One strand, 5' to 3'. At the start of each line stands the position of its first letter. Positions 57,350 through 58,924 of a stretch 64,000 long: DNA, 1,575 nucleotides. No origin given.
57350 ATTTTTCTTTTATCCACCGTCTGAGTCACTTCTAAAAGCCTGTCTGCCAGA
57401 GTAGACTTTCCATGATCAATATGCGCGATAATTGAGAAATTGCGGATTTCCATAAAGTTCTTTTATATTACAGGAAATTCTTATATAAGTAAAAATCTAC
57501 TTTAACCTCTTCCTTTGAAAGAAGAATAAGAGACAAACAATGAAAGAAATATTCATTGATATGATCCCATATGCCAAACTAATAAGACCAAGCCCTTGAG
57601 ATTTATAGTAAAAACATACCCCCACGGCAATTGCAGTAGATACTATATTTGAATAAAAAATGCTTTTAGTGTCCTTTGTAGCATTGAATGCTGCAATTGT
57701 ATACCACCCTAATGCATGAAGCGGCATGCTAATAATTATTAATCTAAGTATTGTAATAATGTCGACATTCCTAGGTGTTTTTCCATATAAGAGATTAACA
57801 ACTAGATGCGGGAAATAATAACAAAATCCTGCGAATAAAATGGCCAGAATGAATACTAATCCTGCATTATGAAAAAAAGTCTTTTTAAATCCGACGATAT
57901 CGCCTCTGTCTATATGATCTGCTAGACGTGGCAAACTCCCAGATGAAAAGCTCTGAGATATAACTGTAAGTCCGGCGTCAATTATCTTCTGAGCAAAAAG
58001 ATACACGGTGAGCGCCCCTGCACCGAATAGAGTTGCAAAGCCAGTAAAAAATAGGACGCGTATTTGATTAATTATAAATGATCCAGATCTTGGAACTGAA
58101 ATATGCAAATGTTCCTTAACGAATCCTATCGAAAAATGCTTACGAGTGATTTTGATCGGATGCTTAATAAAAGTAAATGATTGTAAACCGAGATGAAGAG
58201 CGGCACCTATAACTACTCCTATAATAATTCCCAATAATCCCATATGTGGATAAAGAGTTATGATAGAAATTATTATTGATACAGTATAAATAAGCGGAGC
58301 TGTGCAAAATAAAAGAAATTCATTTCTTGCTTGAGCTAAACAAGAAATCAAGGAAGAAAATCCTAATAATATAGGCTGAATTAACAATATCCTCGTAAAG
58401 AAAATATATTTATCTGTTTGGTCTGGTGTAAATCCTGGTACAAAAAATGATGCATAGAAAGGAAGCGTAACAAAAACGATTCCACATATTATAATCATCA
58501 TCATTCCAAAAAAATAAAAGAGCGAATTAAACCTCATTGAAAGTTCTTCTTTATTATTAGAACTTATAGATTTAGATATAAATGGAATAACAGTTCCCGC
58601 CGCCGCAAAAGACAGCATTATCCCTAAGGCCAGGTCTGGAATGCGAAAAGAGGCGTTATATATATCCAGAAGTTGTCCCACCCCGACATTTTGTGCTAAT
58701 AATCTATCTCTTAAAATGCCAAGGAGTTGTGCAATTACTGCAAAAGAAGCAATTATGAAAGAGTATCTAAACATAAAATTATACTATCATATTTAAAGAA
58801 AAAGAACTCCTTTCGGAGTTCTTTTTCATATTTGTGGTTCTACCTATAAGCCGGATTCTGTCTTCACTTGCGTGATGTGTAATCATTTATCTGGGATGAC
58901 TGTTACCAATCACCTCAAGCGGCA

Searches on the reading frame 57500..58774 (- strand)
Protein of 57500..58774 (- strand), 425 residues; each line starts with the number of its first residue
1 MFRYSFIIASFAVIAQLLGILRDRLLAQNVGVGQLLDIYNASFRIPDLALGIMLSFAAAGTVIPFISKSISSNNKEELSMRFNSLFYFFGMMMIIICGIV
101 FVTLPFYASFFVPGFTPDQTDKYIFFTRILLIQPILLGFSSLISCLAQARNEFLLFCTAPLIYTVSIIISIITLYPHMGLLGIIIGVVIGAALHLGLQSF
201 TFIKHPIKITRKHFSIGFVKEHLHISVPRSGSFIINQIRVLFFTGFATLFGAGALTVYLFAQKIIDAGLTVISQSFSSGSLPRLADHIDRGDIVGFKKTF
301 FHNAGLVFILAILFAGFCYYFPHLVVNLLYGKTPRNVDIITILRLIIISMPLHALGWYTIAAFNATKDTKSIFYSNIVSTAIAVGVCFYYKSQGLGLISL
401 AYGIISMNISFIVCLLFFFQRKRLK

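Call 9: find_related_loci(query=window:57500-58774:-, collection=genome_contigs, flank=5000)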
Query window:57500-58774:- (425 aa) in genome_contigs; peptide patterns used: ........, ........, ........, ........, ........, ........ (x = any residue, [..] = any of these).
129 stretches matched a pattern, but none encodes a relative of the query by tblastn (E <= 1e-3).
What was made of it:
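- Tried and rejected: A genome_contigs scan with MurJ found nothing (call 9).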

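Call 11: find_homologous_proteins(query=window:57500-58774:-)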
Query window:57500-58774:- (425 aa): 238 proteins with E <= 0.001 among 8000 candidates; the best 120 are listed.
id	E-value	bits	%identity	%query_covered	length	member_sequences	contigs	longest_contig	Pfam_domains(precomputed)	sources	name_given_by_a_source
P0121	1.4e-268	909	100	100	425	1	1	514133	PF01554.24,PF13440.12,PF03023.20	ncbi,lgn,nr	ncbi:MAG: hypothetical protein JWN37_901 [Candidatus Nomurabacteria bacterium]|nr:hypothetical prote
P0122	3.0e-146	506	56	100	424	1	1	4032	PF01554.24,PF03023.20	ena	-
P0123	6.6e-124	433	50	99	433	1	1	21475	PF01554.24,PF13440.12,PF03023.20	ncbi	-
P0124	1.4e-119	418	50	98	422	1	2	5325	PF01554.24,PF13440.12,PF03023.20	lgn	-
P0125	1.6e-119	418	49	100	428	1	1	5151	PF01554.24,PF03023.20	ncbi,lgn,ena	-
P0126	1.7e-116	408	50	95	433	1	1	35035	PF01554.24,PF03023.20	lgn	-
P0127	2.4e-116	408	59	77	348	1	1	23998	PF03023.20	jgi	jgi:putative peptidoglycan lipid II flippase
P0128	2.7e-115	404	48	100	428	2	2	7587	PF01554.24,PF13440.12,PF03023.20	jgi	jgi:putative peptidoglycan lipid II flippase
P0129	3.7e-112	394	47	100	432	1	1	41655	PF01554.24,PF03023.20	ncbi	-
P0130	3.7e-112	394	46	98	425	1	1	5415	PF01554.24,PF13440.12,PF03023.20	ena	-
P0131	2.6e-111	391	46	99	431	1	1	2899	PF01554.24,PF13440.12,PF03023.20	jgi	jgi:putative peptidoglycan lipid II flippase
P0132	2.8e-111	391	47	98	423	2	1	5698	PF03023.20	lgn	-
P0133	4.7e-108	380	45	99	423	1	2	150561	PF01554.24,PF03023.20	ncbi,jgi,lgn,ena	ncbi:MAG: lipid II flippase MurJ [Candidatus Paceibacterota bacterium]|jgi:putative peptidoglycan li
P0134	1.2e-105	372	46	97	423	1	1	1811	PF01943.23,PF01554.24,PF03023.20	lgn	-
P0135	2.9e-105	371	45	100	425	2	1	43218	PF01554.24,PF13440.12,PF03023.20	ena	-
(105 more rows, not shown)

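Call 16: find_encoding_contigs(protein=P0122, flank=4000, max_places=5)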
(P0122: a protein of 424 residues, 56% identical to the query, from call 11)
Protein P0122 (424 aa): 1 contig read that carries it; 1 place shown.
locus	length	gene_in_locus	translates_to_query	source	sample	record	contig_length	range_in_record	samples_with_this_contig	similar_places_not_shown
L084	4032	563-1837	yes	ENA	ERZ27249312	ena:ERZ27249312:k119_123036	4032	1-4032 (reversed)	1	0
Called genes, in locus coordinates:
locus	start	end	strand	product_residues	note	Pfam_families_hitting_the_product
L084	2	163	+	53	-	?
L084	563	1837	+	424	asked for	PF03023:MurJ, PF01554:MatE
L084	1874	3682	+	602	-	PF00009:GTP_EFTU, PF03144:GTP_EFTU_D2, PF14492:EFG_III (weak), PF00679:EFG_C, PF06421:LepA_C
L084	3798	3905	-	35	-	-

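Call 17: find_encoding_contigs(protein=P0127, flank=4000, max_places=5)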
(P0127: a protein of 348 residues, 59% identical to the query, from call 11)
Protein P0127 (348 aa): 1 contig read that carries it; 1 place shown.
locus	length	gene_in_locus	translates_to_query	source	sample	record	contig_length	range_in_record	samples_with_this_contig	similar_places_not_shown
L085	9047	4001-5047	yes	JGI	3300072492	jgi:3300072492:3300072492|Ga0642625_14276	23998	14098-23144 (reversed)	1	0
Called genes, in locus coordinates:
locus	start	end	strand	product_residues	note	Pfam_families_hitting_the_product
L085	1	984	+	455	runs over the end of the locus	PF01432:Peptidase_M3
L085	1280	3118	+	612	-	PF00009:GTP_EFTU, PF01926:MMR_HSR1, PF22042:EF-G_D2, PF03144:GTP_EFTU_D2, PF00679:EFG_C, PF21018:BipA_C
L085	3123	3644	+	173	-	PF02643:DUF192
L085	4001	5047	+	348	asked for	PF03023:MurJ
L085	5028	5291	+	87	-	-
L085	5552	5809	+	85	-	PF00009:GTP_EFTU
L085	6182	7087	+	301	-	PF14492:EFG_III (weak), PF00679:EFG_C, PF06421:LepA_C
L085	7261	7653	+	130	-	-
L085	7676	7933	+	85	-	PF00462:Glutaredoxin, PF13417:GST_N_3 (weak)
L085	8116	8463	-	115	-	-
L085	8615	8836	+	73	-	PF26604:CBU_0592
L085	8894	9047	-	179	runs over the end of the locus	PF00011:HSP20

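Call 32: find_encoding_contigs(protein=P0123, flank=2500, max_places=3)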
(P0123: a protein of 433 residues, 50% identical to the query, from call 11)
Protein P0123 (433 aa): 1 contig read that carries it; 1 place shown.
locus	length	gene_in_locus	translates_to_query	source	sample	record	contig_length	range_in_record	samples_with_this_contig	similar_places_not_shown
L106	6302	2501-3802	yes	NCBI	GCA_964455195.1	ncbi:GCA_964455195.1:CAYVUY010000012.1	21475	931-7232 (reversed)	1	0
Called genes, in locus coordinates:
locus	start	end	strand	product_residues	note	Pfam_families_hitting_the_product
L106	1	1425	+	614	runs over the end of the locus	PF00009:GTP_EFTU, PF01926:MMR_HSR1, PF22042:EF-G_D2, PF03144:GTP_EFTU_D2, PF00679:EFG_C, PF21018:BipA_C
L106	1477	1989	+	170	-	PF02643:DUF192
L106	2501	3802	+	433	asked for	PF03023:MurJ, PF13440:Polysacc_synt_3 (weak), PF01554:MatE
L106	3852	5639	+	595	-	PF00009:GTP_EFTU, PF01926:MMR_HSR1 (faint), PF03144:GTP_EFTU_D2 (weak), PF14492:EFG_III (weak), PF00679:EFG_C, PF06421:LepA_C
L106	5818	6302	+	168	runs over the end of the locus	PF00293:NUDIX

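Call 33: find_encoding_contigs(protein=P0124, flank=2500, max_places=3)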
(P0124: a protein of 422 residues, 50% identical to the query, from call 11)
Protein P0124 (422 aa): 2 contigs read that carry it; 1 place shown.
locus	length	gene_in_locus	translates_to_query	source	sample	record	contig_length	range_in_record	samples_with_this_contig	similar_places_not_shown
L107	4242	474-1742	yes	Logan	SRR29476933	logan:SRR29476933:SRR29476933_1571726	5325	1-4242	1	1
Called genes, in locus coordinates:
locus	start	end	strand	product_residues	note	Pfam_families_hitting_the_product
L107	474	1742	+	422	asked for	PF03023:MurJ, PF13440:Polysacc_synt_3, PF01554:MatE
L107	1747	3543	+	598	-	PF00009:GTP_EFTU, PF03144:GTP_EFTU_D2, PF14492:EFG_III (weak), PF00679:EFG_C, PF06421:LepA_C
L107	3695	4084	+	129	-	-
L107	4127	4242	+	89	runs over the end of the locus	PF00462:Glutaredoxin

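Call 34: find_encoding_contigs(protein=P0126, flank=2500, max_places=3)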
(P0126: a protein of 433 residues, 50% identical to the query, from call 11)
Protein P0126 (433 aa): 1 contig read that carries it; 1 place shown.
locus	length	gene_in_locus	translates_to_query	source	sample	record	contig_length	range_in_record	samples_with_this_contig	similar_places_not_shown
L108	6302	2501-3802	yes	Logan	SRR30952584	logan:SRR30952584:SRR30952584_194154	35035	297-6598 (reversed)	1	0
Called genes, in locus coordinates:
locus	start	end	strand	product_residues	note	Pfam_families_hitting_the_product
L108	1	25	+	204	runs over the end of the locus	-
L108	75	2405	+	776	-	PF13432:TPR_16 (faint), PF00515:TPR_1 (faint), PF07719:TPR_2 (faint), PF13181:TPR_8 (faint), PF13428:TPR_14 (faint), PF25062:ARM_TT21_N (faint), PF14559:TPR_19 (weak)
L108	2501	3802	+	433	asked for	PF03023:MurJ, PF01554:MatE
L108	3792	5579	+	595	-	PF00009:GTP_EFTU, PF14492:EFG_III (weak), PF00679:EFG_C, PF06421:LepA_C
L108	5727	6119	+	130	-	-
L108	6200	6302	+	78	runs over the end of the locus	PF00462:Glutaredoxin, PF13417:GST_N_3 (weak)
